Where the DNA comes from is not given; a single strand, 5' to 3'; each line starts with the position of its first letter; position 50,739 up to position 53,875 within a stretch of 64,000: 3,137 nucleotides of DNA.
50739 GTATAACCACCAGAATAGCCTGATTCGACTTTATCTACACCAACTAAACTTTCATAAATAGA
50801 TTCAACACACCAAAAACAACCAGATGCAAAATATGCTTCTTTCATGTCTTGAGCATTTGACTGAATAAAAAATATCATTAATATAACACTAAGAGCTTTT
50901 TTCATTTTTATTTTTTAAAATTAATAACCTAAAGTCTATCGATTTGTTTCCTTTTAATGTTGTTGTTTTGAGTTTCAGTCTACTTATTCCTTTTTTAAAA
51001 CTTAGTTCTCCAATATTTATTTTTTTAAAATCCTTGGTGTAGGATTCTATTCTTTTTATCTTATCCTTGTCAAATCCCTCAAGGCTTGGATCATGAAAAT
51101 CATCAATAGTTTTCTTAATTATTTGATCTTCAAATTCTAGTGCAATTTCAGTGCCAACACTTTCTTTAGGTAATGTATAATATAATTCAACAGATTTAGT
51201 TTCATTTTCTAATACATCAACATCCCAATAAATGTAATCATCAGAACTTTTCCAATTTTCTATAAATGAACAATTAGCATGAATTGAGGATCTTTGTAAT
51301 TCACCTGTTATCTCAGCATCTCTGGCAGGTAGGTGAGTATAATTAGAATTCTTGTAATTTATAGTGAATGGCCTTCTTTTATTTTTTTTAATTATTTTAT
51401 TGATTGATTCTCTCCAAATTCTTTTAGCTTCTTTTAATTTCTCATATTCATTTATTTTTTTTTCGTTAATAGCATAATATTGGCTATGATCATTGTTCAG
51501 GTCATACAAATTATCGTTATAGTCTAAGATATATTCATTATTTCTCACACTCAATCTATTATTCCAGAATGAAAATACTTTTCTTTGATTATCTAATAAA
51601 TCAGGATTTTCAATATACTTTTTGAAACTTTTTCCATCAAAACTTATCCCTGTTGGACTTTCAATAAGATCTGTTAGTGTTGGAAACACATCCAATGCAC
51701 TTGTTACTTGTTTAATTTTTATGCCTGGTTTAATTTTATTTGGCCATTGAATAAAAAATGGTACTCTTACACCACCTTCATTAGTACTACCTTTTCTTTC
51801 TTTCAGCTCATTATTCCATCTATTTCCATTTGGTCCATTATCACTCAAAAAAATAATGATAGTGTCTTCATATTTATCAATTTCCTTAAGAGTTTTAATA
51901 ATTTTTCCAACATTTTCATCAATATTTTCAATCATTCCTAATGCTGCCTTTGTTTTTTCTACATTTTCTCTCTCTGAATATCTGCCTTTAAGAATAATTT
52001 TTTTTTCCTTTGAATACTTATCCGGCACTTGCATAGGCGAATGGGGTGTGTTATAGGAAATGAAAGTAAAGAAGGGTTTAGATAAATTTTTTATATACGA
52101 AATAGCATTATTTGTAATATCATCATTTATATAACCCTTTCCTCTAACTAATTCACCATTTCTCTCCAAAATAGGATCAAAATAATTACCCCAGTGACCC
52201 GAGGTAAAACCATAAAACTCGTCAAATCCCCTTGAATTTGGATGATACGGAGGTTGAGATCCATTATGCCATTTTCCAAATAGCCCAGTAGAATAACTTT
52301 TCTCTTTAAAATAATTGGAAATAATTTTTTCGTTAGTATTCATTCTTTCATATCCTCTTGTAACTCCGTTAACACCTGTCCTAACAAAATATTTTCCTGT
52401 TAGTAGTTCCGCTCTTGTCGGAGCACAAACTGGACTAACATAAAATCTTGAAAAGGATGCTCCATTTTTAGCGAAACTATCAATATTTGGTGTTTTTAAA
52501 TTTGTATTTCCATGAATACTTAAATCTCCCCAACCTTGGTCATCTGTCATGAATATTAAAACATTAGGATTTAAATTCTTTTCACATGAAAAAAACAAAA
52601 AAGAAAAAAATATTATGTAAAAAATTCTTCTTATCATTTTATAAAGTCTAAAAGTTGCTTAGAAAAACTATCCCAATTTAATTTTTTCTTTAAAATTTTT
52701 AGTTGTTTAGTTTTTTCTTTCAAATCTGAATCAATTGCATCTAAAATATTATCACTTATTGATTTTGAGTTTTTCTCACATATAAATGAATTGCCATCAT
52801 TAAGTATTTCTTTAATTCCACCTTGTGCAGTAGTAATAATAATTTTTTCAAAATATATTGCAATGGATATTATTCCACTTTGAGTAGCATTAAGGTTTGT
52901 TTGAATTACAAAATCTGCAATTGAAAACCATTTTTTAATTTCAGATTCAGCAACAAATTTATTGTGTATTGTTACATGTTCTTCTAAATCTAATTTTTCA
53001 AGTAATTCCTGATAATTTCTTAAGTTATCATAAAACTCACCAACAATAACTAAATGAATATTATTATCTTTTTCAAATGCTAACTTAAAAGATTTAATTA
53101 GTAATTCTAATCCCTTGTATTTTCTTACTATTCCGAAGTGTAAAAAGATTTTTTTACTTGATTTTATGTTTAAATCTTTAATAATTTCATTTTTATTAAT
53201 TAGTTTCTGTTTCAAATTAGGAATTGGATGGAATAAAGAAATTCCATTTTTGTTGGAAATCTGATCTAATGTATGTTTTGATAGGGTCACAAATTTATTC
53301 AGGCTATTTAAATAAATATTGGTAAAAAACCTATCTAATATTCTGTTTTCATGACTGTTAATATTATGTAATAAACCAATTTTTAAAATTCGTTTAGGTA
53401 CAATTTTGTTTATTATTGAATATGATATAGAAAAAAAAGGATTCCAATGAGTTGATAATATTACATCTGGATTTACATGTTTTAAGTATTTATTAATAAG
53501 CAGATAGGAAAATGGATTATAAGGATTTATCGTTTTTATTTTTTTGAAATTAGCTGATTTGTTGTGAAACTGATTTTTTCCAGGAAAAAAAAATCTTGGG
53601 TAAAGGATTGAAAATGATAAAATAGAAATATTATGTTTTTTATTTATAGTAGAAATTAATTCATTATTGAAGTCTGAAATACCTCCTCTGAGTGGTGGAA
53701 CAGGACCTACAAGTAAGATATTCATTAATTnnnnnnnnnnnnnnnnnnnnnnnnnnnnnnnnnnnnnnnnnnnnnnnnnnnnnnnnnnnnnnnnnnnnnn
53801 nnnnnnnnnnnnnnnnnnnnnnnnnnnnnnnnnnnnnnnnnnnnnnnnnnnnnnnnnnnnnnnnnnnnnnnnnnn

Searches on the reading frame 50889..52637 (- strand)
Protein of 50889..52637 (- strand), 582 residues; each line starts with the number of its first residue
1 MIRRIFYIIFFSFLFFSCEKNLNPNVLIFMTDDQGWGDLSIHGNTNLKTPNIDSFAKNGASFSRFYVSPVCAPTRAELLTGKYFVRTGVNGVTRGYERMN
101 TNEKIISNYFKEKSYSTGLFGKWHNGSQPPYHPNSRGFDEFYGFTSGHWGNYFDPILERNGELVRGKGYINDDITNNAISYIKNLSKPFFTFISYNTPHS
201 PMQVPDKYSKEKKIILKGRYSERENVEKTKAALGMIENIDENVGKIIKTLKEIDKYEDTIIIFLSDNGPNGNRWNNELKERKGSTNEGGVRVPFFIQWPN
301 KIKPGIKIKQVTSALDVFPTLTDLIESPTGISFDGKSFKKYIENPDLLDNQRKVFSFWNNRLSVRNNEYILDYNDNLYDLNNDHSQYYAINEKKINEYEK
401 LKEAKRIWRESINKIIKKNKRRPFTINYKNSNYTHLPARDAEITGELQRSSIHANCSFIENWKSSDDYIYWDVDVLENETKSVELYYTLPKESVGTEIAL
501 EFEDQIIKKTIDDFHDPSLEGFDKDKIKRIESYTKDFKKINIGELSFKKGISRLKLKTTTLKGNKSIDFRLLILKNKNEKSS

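Call 50: search_protein_families(library=pfam, proteins=[window:50889-52637:-], max_evalue=0.0001)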
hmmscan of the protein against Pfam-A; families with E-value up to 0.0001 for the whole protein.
window:50889-52637:- (582 aa): 2 families
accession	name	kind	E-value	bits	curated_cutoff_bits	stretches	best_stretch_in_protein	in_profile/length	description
PF00884.28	Sulfatase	-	3.3e-57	194.5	25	1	24-325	1-299/301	Sulfatase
PF16347.10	SGSH_C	-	5.7e-07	30.2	29.3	1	287-359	13-86/154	N-sulphoglucosamine sulphohydrolase, C-terminal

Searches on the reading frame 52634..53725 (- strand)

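Call 50: search_protein_families(library=pfam, proteins=[window:52634-53725:-], max_evalue=0.0001)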
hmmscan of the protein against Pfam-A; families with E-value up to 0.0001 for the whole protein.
window:52634-53725:- (363 aa): 2 families
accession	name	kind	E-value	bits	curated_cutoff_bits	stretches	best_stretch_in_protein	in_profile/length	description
PF00534.26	Glycos_transf_1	-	9.9e-19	68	26.4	1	178-341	2-164/172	Glycosyl transferases group 1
PF13692.12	Glyco_trans_1_4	-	1.3e-14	55.1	27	1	192-331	2-140/142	Glycosyl transferases group 1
